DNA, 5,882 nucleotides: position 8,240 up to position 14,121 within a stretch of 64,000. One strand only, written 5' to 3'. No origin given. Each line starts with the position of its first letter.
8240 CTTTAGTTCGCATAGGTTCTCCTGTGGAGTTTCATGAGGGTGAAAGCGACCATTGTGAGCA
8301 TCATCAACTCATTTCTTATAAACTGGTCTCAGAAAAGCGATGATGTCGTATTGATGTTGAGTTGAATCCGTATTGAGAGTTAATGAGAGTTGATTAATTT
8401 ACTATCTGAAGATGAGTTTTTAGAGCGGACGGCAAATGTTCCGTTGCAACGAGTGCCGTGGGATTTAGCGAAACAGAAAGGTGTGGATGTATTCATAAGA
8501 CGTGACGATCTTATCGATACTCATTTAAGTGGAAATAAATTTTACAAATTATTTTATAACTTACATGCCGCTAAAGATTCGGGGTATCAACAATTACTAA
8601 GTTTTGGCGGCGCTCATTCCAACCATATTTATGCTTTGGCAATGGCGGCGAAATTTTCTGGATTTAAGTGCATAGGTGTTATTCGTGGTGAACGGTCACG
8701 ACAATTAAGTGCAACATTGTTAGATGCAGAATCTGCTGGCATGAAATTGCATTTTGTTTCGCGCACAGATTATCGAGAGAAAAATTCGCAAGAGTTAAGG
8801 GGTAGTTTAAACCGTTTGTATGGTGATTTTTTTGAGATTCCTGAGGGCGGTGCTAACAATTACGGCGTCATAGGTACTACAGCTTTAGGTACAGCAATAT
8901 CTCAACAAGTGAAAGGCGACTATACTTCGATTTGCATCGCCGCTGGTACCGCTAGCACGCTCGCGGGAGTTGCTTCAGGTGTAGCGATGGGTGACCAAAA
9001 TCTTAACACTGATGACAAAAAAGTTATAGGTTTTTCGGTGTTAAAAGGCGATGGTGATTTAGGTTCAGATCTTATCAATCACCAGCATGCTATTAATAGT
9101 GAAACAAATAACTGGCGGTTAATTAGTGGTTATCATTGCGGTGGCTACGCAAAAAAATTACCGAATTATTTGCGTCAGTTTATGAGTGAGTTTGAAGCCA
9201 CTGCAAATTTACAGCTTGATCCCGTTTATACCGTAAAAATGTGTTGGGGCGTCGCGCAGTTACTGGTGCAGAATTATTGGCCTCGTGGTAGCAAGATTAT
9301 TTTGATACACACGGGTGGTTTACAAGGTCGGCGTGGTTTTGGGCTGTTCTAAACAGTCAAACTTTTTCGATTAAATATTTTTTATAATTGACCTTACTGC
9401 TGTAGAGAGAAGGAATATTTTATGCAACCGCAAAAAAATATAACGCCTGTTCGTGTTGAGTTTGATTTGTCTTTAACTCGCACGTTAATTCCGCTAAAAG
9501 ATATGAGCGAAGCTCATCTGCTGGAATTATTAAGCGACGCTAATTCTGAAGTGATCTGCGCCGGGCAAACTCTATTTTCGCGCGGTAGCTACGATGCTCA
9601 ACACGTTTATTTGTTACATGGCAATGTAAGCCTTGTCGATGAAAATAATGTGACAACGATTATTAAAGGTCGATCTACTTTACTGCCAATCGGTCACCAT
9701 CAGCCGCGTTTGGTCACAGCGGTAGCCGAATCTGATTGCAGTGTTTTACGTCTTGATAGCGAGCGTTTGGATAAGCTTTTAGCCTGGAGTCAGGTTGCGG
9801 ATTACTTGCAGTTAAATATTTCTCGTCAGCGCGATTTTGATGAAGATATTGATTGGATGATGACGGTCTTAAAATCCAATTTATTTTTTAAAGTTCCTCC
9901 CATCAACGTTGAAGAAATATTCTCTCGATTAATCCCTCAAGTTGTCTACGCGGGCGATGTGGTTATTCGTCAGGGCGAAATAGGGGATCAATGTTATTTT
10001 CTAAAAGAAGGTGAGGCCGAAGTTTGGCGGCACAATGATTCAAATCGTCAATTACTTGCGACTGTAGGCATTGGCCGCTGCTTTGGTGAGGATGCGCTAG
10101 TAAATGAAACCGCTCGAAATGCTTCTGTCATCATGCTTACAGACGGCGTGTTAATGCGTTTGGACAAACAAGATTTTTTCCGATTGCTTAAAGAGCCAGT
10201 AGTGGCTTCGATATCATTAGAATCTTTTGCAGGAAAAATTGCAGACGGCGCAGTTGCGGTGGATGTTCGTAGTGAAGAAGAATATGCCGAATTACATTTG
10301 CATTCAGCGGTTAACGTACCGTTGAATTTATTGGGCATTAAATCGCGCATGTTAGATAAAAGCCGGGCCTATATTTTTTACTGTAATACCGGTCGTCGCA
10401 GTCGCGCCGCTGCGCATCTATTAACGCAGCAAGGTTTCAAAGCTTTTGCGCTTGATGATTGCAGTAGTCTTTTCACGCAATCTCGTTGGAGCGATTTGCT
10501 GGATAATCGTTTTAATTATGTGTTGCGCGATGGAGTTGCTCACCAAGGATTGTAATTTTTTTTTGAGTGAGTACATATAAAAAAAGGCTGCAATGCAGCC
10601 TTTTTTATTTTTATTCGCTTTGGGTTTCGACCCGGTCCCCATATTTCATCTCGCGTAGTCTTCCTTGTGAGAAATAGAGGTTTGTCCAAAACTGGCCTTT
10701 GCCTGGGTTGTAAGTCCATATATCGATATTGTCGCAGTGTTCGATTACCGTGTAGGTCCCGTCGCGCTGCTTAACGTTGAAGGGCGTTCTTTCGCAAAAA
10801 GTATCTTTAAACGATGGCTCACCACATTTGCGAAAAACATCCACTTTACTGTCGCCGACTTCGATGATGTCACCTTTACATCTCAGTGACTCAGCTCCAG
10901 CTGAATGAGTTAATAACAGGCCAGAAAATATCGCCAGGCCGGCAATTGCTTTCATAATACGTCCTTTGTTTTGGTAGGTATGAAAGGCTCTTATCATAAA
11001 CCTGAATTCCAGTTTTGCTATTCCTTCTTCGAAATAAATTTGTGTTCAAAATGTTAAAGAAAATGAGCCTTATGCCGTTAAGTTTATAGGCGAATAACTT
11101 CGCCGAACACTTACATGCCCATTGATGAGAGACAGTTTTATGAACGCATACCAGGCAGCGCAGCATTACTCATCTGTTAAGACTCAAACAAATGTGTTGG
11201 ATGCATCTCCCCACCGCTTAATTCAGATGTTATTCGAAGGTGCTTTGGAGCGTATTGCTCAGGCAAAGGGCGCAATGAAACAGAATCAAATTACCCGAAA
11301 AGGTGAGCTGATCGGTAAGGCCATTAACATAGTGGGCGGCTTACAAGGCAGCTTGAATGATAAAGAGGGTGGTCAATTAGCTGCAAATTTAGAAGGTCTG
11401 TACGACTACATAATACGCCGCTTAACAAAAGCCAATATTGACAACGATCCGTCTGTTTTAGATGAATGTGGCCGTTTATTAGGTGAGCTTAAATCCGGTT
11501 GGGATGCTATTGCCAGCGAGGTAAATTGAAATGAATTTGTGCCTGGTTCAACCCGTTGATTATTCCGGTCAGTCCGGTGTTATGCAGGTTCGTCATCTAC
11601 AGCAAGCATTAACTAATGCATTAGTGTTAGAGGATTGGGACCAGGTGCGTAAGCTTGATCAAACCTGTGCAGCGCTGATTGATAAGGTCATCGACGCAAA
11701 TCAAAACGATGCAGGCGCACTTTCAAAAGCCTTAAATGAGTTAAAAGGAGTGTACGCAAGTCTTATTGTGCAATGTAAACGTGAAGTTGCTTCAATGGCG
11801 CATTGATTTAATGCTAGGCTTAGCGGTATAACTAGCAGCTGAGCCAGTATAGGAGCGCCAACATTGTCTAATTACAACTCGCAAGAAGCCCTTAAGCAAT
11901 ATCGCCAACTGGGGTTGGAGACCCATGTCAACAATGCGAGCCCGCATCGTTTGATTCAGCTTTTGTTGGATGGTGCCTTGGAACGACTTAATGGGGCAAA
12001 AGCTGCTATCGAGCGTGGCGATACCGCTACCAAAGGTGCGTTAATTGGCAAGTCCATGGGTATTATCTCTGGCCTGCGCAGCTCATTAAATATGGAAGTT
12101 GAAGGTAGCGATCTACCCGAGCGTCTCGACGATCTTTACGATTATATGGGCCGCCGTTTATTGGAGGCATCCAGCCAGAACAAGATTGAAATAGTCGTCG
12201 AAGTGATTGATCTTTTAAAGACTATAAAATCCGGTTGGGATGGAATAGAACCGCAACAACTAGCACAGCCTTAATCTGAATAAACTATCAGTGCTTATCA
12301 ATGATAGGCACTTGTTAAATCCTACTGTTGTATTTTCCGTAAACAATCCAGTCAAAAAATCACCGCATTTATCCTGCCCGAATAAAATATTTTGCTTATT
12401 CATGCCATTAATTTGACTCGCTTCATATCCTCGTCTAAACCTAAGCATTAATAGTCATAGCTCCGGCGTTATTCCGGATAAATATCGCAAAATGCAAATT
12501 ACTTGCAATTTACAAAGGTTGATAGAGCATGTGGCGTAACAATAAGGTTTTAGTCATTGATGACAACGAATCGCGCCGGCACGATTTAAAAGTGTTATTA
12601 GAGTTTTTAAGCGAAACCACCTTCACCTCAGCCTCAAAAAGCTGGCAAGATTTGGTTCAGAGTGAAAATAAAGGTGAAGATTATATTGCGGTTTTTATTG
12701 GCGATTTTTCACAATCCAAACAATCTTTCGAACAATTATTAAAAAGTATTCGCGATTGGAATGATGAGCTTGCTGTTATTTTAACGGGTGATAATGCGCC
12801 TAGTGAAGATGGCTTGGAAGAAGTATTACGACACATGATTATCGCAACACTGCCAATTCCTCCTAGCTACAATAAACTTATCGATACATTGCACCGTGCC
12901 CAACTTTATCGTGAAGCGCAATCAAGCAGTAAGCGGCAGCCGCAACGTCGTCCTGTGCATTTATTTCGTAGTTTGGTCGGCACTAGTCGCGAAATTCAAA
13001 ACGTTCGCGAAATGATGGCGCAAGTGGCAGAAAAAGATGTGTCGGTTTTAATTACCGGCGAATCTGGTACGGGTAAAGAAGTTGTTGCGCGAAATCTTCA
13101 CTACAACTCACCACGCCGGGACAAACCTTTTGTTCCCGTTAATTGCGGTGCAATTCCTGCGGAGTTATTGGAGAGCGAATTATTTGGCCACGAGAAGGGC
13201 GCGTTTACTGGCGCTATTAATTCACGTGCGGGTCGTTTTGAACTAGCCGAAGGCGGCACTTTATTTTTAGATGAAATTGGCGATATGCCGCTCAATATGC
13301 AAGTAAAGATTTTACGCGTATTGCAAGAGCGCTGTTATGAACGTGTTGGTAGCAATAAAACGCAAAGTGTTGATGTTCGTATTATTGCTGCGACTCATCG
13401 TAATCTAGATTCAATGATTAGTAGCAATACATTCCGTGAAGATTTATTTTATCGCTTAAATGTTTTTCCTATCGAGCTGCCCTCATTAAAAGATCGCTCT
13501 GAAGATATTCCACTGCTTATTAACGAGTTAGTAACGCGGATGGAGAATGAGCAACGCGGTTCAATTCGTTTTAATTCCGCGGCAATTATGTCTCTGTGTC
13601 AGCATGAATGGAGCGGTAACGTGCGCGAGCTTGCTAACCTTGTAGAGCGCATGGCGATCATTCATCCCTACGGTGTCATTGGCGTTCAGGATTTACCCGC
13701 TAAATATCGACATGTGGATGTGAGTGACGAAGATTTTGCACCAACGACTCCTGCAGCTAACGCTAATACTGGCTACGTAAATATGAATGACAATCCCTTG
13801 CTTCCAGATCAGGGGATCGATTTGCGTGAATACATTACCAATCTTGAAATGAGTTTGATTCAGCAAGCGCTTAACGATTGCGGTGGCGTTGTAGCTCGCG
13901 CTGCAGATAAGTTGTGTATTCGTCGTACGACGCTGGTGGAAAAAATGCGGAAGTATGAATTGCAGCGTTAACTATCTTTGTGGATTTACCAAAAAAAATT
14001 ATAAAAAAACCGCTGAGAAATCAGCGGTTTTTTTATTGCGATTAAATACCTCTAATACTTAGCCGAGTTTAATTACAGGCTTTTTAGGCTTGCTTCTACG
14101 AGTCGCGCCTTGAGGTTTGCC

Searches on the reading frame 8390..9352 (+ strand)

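Call 44: search_protein_families(library=pfam, proteins=[window:8390-9352:+], max_evalue=0.00001)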
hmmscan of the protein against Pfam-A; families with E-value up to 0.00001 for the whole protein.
window:8390-9352:+ (320 aa): 1 family
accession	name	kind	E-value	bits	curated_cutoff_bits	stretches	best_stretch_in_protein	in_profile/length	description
PF00291.31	PALP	-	1.3e-14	54.7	35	1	17-218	8-193/295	Pyridoxal-phosphate dependent enzyme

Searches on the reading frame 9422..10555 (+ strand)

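Call 44: search_protein_families(library=pfam, proteins=[window:9422-10555:+], max_evalue=0.00001)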
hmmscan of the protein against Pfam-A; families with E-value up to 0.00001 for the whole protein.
window:9422-10555:+ (377 aa): 2 families
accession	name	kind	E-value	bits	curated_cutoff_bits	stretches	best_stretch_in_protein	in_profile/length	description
PF00027.35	cNMP_binding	-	3.3e-29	101.1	27.5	2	174-257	3-87/89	Cyclic nucleotide-binding domain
PF00581.25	Rhodanese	-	4.1e-13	50.1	22.2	1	267-343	3-91/102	Rhodanese-like domain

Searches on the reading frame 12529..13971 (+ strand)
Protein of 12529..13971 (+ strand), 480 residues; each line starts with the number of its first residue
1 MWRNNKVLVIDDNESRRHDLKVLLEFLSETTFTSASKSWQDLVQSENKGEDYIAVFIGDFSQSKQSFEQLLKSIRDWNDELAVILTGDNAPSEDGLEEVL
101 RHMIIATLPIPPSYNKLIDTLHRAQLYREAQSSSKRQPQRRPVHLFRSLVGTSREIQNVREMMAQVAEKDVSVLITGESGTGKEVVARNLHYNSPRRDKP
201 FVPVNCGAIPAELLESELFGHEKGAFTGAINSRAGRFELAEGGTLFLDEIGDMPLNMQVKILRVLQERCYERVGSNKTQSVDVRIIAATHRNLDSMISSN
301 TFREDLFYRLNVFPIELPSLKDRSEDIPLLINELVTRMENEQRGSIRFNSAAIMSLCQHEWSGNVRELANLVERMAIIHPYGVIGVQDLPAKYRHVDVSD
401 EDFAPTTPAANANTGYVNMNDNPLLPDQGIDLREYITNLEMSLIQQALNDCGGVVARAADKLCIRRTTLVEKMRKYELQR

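Call 44: search_protein_families(library=pfam, proteins=[window:12529-13971:+], max_evalue=0.00001)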
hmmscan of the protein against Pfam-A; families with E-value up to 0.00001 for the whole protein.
window:12529-13971:+ (480 aa): 6 families
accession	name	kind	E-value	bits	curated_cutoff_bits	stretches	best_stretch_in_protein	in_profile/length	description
PF00158.32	Sigma54_activat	-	3e-76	255.2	20.2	1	149-316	1-168/168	Sigma-54 interaction domain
PF14532.12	Sigma54_activ_2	-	3.7e-23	82.7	25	1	150-320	1-138/138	Sigma-54 interaction domain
PF25601.1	AAA_lid_14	-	1.2e-21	76.8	27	1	321-399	1-80/87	AAA+ ATPase lid domain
PF06490.17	FleQ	-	8.4e-20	71.6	22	1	6-125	1-107/108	Flagellar regulatory protein FleQ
PF02954.25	HTH_8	-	3.3e-11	43.2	22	1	438-476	4-42/42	Bacterial regulatory protein, Fis family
PF07728.20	AAA_5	-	1.1e-06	29.1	22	1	173-292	2-124/139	AAA domain (dynein-related subfamily)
